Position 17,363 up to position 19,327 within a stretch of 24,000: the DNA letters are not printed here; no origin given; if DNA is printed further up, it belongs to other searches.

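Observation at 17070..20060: GC-richer ~3-kb insertion between trpS and map, with an IS relic at its left edge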

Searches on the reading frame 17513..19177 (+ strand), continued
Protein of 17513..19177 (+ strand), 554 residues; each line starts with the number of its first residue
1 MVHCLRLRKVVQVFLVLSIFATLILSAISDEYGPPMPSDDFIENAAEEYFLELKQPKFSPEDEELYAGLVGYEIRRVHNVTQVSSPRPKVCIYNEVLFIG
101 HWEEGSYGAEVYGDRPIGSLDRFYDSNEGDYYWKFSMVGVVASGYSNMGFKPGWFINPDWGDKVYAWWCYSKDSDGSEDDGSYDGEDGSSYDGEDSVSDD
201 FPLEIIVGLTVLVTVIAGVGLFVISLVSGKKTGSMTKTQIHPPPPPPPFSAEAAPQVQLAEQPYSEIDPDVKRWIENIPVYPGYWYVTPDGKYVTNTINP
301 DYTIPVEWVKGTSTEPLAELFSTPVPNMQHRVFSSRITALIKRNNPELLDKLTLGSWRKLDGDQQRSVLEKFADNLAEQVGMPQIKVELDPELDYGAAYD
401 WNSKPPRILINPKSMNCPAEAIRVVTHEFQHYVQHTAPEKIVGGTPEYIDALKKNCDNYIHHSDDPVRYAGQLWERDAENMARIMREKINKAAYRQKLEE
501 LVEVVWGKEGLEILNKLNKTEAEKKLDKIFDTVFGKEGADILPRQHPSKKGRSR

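Call 39: search_solved_structures(query=A1, max_evalue=10)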
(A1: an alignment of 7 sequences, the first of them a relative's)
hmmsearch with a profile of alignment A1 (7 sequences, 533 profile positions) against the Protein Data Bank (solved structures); distinct sequences matched with E-value up to 10: 0.

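Call 44: predict_structure(alignment_id=A1)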
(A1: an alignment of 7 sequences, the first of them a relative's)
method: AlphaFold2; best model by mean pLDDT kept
length: 554 residues; sequences in the alignment: 7
mean_pLDDT: 51.2   pTM: 0.31
mean pLDDT of the five models: 51.2, 49.3, 46.9, 46.2, 45.8
residues with pLDDT >= 90: 4; 70-90: 116; 50-70: 149; < 50: 285
segments of 3 or more residues with pLDDT < 50: 1-8, 17-35, 80-82, 84-87, 139-168, 174-260, 277-284, 297-299, 313-336, 443-445, 458-506, 517-526, 528-554
pLDDT, mean of each block of 10 residues (from residue 1): 42 54 33 52 80 71 75 66 47 65 67 63 55 58 28 36 42 41 25 26 31 36 32 25 29 31 70 54 58 59 55 37 25 41 72 71 88 79 84 74 79 71 68 69 50 53 39 32 31 44 45 51 44 42 34 26
secondary structure, 60 per line:
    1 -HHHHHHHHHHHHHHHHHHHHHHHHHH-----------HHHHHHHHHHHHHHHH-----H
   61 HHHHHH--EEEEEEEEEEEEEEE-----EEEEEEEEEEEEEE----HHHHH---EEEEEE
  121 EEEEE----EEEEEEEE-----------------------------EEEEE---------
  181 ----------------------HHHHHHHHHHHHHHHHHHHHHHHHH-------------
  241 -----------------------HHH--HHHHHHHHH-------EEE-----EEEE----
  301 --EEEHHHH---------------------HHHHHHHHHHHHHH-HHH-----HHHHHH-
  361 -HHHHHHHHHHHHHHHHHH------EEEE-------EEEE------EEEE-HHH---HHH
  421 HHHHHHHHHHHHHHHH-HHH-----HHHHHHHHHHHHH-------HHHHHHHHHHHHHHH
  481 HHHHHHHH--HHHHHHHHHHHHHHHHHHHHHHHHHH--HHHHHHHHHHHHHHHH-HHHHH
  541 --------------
elements in order: H2-27 H39-54 H60-66 E69-83 E89-102 H107-111 E115-125 E130-137 E167-171 H203-227 H269-277 E285-287 E293-296 E303-305 H306-309 H331-344 H354-359 H362-379 E386-389 E397-400 E407-410 H418-436 H446-458 H466-488 H491-516 H519-534 H536-540
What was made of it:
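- On Zincin (HExxH) metallopeptidase superfamily: It lies on helix 418-436, which follows a 3-strand sheet, in the AF2 model (call 44).
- The AF2 core around HExxH is zincin-like (call 44).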

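Call 49: fold_search(model_id=the predicted structure, library=pdb)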
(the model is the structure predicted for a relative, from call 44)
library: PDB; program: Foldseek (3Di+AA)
matches with E <= 10: 422; with E <= 0.001: 0
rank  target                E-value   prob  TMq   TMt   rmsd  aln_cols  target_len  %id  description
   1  6q0r_C                7.6e-02  0.33  0.08  0.18  12.8       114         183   13  Structure of DDB1-DDA1-DCAF15 complex bound to E7820 and RBM39 (released 2019-11-13)
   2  6q0v_C                1.1e-01  0.25  0.08  0.17  12.8       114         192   14  Structure of DDB1-DDA1-DCAF15 complex bound to tasisulam and RBM39 (released 2019-11-13)
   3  7z5g_A                1.9e-01  0.63  0.11  0.17   9.7       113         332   15  human apo MATCAP (released 2022-05-11)
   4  1mws_A                2.1e-01  0.15  0.07  0.07  10.8       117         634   12  Structure of nitrocefin acyl-Penicillin binding protein 2a from methicillin resistant Staphylococcus aureus strain 27r (released 2002-11-06)
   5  7z5g_D                2.2e-01  0.21  0.09  0.14  14.7       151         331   15  human apo MATCAP (released 2022-05-11)
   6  5m19_A                2.5e-01  0.13  0.07  0.06  10.7       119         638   13  Crystal structure of PBP2a from MRSA in the presence of Oxacillin ligand (released 2017-02-08)
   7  3zg0_B                2.8e-01  0.12  0.07  0.07  10.7       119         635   13  Crystal structure of ceftaroline acyl-PBP2a from MRSA with non- covalently bound ceftaroline and muramic acid at allos (released 2013-10-09)
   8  8ext_A                3.5e-01  0.13  0.12  0.12  24.9       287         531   11  Cryo-EM structure of S. aureus BlaR1 F284A mutant in complex with ampicillin (released 2023-01-11)
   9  3zfz_A                4.0e-01  0.10  0.07  0.06  10.7       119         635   13  Crystal structure of ceftaroline acyl-PBP2a from MRSA with non- covalently bound ceftaroline and muramic acid at allos (released 2013-10-09)
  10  4dki_A                4.0e-01  0.09  0.08  0.07  10.2       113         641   13  Structural Insights into the Anti- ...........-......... Staphylococcus aureus (MRSA) Activity of Ceftobiprole (released 2012-08-01)
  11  5tse_A                4.7e-01  0.07  0.07  0.17  14.4       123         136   12  2.35 Angstrom Crystal Structure Minor Lipoprotein from Acinetobacter baumannii. (released 2016-11-09)
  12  6o1t_A                4.7e-01  0.07  0.05  0.12  16.9       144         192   11  BOVINE SALIVARY PROTEIN FORM 30B WITH OLEIC ACID (released 2019-03-13)
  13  7z5g_B                5.0e-01  0.44  0.13  0.20   9.2       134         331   16  human apo MATCAP (released 2022-05-11)
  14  7z5g_C                5.0e-01  0.33  0.08  0.13   9.1        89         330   19  human apo MATCAP (released 2022-05-11)
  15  4qhg                  5.3e-01  0.63  0.12  0.51   9.5       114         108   15  Crystal structure of Methanocaldococcus jannaschii dimeric selecase (released 2014-07-16)
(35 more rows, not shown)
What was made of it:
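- On Zincin (HExxH) metallopeptidase superfamily: The best Foldseek hit has E 0.08 (call 49).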

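Call 54: search_protein_families(library=pfam, proteins=[L010:4343-5017:-, L009:4609-5250:-, L005:12489-13445:-, L010:329-739:+], max_evalue=0.1)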
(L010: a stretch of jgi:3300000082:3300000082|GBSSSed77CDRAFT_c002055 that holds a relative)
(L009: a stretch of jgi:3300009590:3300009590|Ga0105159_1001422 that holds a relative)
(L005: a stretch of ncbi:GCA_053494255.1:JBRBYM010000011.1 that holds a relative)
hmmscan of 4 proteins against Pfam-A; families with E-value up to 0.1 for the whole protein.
L010:4343-5017:- (224 aa): 0 families

L009:4609-5250:- (213 aa): 0 families

L005:12489-13445:- (318 aa): 2 families
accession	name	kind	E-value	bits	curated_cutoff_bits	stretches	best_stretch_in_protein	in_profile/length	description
PF14528.11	LAGLIDADG_3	-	7.1e-19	68.3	22.5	2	200-291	2-82/82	LAGLIDADG-like domain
PF14527.11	LAGLIDADG_WhiA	-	0.091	13.3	23.2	0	202-244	2-47/93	WhiA LAGLIDADG-like domain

L010:329-739:+ (136 aa): 28 families (the best 25 are shown)
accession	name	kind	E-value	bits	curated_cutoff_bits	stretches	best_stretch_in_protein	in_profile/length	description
PF13240.11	Zn_Ribbon_1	-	4.1e-14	52.3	25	2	112-134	1-23/23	zinc-ribbon domain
PF12773.13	DZR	-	5.9e-13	49.2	27.3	1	68-131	1-45/45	Double zinc ribbon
PF17032.10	Zn_ribbon_15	-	6.2e-10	40.2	28.9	2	107-131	49-73/73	zinc-ribbon family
PF13248.11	Zn_ribbon_3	-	1.7e-07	30.9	27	1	111-132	3-24/26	zinc-ribbon domain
PF10571.15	UPF0547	-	2.6e-07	31.1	29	2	111-131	1-21/26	Uncharacterised protein family UPF0547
PF18912.6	DZR_2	-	6.4e-07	29.6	27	2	61-89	17-46/56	Double zinc ribbon domain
PF24460.1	DUF7575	-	3.5e-06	26.7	28.5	1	110-134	3-27/28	Domain of unknown function (DUF7575)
PF24463.1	DUF7577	-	3.9e-06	26.8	28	1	112-134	4-26/27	Domain of unknown function (DUF7577)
PF01155.25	HypA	-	0.00027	21.4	28.9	0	104-133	64-95/112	Hydrogenase/urease nickel incorporation, metallochaperone, hypA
PF12172.15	zf-ChsH2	-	0.0003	21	23.2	1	113-132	14-33/37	ChsH2, rubredoxin-like zinc ribbon domain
PF07191.17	Zn_ribbon_6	-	0.00045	20.6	25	0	106-135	12-40/67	Double zinc ribbon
PF08792.16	A2L_zn_ribbon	-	0.0014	18.7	22.9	0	111-118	22-29/33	A2L zinc ribbon domain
PF08209.17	Sgf11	-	0.0015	18.5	26.4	0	78-90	3-15/33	Sgf11 (transcriptional regulation protein)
PF09297.16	Zn_ribbon_NUD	-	0.0059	16.7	24.8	0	111-132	4-29/32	NADH pyrophosphatase zinc ribbon domain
PF08271.17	Zn_Ribbon_TF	-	0.006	16.6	29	1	113-134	3-29/43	TFIIB zinc-binding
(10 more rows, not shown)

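Call 59: find_related_loci(query=A1, collection=viral_contigs, flank=10000)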
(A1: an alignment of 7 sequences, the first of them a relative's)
Query A1 (554 aa) in viral_contigs; peptide patterns used: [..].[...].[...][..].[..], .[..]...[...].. (x = any residue, [..] = any of these).
70 stretches matched a pattern, but none encodes a relative of the query by tblastn (E <= 1e-3).

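Call 61: search_dna_similar(query=window:17513-19177:+, collection=plasmids, mode=protein, max_evalue=0.001, max_rows=10)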
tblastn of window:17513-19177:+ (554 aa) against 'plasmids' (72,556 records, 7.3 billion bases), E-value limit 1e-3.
Records with a match: 5; places in all: 5; records where one place covers at least 80% of the query: 0.
Best place of each record, by identity: <60% 5.
By first word of the organism name: Picosynechococcus 5.
By predicted mobility (MOB-suite, as given by PLSDB): non-mobilizable 3; mobilizable 2.
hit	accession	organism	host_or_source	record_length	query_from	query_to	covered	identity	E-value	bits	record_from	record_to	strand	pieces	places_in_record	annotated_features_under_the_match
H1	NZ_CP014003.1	Picosynechococcus sp. PCC 73109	cell culture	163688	267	512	44%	31.6%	2e-21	106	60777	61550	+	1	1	hypothetical protein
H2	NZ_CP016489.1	Picosynechococcus sp. PCC 8807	cell culture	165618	267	512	44%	31.6%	2e-21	106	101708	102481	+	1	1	hypothetical protein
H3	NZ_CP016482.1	Picosynechococcus sp. PCC 7117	cell culture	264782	255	504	45%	30.2%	4e-21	105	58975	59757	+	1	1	hypothetical protein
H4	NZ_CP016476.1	Picosynechococcus sp. PCC 7003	cell culture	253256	267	504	43%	31.2%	2e-20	103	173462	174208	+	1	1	hypothetical protein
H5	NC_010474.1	Picosynechococcus sp. PCC 7002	-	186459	267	504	43%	30.8%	3e-20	102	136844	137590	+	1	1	hypothetical protein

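Call 62: search_dna_similar(query=window:17513-19177:+, collection=phages, mode=protein, max_evalue=0.001, max_rows=10)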
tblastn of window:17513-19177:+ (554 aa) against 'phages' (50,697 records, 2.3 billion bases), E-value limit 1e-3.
No match.
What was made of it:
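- Tried and rejected: None in phage genomes (call 62).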

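Call 63: get_annotated_region(hit=H5, flank=6000)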
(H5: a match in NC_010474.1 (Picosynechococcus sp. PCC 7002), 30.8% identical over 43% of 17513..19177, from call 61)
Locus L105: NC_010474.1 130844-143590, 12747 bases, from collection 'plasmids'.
description: Picosynechococcus sp. PCC 7002 plasmid pAQ7, complete sequence
organism: Picosynechococcus sp. PCC 7002 (NCBI taxid 32049)
taxonomy: Bacteria; Cyanobacteriota; Cyanophyceae; Chroococcales; Geminocystaceae; Picosynechococcus; Picosynechococcus sp. PCC 7002
host: -; source: -; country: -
typing (MOB-suite, as given by PLSDB): non-mobilizable
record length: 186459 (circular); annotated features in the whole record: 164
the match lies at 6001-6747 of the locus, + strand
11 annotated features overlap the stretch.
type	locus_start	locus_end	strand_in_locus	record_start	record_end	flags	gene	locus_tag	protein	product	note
CDS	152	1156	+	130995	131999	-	-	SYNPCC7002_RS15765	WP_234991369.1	extracellular solute-binding protein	-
CDS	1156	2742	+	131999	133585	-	-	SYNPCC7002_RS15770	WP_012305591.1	ABC transporter permease subunit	GO:0055085 - transmembrane transport [Evidence IEA]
CDS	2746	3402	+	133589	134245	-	-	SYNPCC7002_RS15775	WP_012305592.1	ABC transporter ATP-binding protein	-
CDS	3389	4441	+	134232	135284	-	-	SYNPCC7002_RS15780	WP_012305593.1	two-component regulator propeller domain-containing protein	-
CDS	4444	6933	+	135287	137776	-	-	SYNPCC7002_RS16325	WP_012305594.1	hypothetical protein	-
CDS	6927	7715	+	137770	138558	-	-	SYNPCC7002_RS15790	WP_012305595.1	zinc ribbon domain-containing protein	-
CDS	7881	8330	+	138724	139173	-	-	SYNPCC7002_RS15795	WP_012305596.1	GFA family protein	-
CDS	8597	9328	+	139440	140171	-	-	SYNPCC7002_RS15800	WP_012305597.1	DUF4386 domain-containing protein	-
CDS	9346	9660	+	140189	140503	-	-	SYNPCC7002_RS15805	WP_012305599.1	AraC family transcriptional regulator ligand-binding domain-containing protein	-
CDS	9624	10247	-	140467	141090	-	-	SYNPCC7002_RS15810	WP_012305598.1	hypothetical protein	-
CDS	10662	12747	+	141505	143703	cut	-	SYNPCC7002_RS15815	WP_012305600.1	amino acid permease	GO:0055085 - transmembrane transport [Evidence IEA]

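Call 64: get_annotated_region(hit=H3, flank=6000)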
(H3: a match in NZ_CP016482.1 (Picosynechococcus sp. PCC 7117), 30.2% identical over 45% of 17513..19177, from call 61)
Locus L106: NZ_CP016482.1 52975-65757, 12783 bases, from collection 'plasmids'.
description: Picosynechococcus sp. PCC 7117 plasmid unnamed5
organism: Picosynechococcus sp. PCC 7117 (NCBI taxid 195498)
taxonomy: Bacteria; Cyanobacteriota; Cyanophyceae; Chroococcales; Geminocystaceae; Picosynechococcus; Picosynechococcus sp. PCC 7117
host: -; source: cell culture; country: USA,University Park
typing (MOB-suite, as given by PLSDB): mobilizable; relaxase MOBF
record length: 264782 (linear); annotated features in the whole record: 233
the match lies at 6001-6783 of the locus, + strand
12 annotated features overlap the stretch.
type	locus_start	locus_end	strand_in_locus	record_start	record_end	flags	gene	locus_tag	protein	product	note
CDS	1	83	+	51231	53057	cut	-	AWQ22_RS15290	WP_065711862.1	hypothetical protein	-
CDS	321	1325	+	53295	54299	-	-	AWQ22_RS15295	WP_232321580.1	extracellular solute-binding protein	-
CDS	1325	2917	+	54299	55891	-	-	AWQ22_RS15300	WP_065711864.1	ABC transporter permease subunit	GO:0055085 - transmembrane transport [Evidence IEA]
CDS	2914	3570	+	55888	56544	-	-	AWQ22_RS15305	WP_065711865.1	ABC transporter ATP-binding protein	-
CDS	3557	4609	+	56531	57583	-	-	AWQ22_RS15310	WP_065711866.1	two-component regulator propeller domain-containing protein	-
CDS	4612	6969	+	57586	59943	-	-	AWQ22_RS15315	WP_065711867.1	hypothetical protein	-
CDS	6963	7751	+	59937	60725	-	-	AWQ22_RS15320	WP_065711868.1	zinc ribbon domain-containing protein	-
CDS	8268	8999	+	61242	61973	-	-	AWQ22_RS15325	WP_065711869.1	DUF4386 domain-containing protein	-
CDS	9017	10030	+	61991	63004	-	-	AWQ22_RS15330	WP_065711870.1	AraC family transcriptional regulator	-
CDS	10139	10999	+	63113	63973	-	-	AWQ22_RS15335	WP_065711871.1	NAD(P)H-binding protein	-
CDS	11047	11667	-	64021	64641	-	-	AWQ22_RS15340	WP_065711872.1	hypothetical protein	-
CDS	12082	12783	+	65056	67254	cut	-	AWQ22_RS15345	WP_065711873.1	amino acid permease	GO:0055085 - transmembrane transport [Evidence IEA]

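Call 67: search_protein_families(library=pfam, proteins=[L105:4444-6933:+, L105:6927-7715:+, L105:3389-4441:+], max_evalue=0.01)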
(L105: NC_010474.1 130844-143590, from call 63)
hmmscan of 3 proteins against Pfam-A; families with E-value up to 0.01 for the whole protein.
L105:4444-6933:+ (829 aa): 0 families

L105:6927-7715:+ (262 aa): 6 families
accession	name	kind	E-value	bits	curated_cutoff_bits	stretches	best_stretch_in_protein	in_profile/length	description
PF12773.13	DZR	-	2.8e-12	47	27.3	1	206-258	1-45/45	Double zinc ribbon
PF13240.11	Zn_Ribbon_1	-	3.9e-11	42.8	25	2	206-225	2-21/23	zinc-ribbon domain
PF17032.10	Zn_ribbon_15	-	9.8e-10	39.5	28.9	1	200-224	49-73/73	zinc-ribbon family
PF13248.11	Zn_ribbon_3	-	2.5e-09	36.7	27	2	240-261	5-26/26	zinc-ribbon domain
PF24460.1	DUF7575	-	2.9e-06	26.9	28.5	0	237-260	3-26/28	Domain of unknown function (DUF7575)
PF18912.6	DZR_2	-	2.5e-05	24.4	27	0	204-257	8-55/56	Double zinc ribbon domain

L105:3389-4441:+ (350 aa): 2 families
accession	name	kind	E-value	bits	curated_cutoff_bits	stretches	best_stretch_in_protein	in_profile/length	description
PF07494.17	Reg_prop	-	1.2e-35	117.4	20.4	5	311-334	1-24/24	Two component regulator propeller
PF23748.1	Beta-prop_LRRK2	-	4.3e-05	23.1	26.9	0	134-157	272-295/359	LRRK2 beta propeller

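Call 81: find_encoding_contigs(protein=P0092, flank=6000, max_places=2)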
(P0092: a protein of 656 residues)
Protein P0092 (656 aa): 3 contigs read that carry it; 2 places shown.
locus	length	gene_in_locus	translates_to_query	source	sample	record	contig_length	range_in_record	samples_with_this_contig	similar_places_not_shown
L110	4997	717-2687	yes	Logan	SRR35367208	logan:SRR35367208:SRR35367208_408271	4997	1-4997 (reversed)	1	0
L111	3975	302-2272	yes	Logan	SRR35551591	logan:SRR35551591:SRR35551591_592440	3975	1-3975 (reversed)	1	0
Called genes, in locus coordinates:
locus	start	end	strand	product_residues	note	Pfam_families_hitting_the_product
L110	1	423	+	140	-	?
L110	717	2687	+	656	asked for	-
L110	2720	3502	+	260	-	PF13248:Zn_ribbon_3 (faint), PF17032:Zn_ribbon_15 (faint), PF13240:Zn_Ribbon_1 (faint), PF18912:DZR_2 (weak), PF12773:DZR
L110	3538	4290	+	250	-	PF13240:Zn_Ribbon_1 (weak), PF24460:DUF7575 (weak)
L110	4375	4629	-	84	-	-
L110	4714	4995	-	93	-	?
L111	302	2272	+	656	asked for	-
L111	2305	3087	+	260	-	PF13248:Zn_ribbon_3 (faint), PF17032:Zn_ribbon_15 (faint), PF13240:Zn_Ribbon_1 (faint), PF18912:DZR_2 (weak), PF12773:DZR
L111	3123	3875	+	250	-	PF13240:Zn_Ribbon_1 (weak), PF24460:DUF7575 (weak)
